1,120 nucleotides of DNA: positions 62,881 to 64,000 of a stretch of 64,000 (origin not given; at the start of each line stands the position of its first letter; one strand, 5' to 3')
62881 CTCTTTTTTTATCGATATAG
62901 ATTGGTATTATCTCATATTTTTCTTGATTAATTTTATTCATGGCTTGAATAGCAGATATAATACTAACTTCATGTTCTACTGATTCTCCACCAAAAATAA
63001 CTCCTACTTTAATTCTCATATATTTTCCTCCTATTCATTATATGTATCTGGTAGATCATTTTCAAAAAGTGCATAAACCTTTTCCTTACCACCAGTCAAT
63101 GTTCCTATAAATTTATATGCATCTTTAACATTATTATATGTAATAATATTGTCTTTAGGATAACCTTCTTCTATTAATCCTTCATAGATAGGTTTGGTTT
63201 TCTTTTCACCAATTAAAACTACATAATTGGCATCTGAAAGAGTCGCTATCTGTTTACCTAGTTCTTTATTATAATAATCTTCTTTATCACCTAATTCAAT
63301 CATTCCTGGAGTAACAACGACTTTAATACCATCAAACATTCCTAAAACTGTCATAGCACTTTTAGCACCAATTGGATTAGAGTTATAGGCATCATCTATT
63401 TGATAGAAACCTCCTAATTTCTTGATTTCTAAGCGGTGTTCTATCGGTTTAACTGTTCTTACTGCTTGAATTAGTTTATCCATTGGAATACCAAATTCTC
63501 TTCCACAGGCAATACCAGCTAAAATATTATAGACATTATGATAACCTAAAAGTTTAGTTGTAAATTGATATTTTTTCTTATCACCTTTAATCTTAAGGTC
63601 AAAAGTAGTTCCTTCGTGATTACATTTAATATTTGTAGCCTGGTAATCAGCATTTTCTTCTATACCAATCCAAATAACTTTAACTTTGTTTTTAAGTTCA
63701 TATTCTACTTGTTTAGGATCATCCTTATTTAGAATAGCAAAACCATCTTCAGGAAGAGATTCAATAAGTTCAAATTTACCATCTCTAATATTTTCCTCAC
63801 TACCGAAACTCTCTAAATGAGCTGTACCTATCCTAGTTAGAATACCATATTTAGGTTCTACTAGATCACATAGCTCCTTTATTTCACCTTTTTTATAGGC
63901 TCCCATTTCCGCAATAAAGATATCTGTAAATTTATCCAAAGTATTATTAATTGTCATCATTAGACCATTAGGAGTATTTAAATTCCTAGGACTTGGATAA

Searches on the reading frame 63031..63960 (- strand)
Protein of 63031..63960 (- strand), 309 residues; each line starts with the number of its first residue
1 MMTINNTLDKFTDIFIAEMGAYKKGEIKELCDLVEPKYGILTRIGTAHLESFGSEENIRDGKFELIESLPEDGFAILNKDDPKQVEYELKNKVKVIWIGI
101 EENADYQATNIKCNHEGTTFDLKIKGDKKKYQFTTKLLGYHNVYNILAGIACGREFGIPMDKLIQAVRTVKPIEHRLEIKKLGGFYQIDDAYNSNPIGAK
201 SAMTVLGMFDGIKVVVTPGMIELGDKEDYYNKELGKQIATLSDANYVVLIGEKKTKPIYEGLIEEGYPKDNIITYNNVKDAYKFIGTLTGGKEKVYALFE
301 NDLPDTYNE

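Call 76: search_protein_families(library=pfam, proteins=[window:63031-63960:-], max_evalue=0.00001)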
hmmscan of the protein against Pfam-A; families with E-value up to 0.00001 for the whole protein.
window:63031-63960:- (309 aa): 1 family
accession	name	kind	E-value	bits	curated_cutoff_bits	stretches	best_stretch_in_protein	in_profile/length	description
PF08245.18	Mur_ligase_M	-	5.8e-35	121.5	24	1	4-152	49-199/200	Mur ligase middle domain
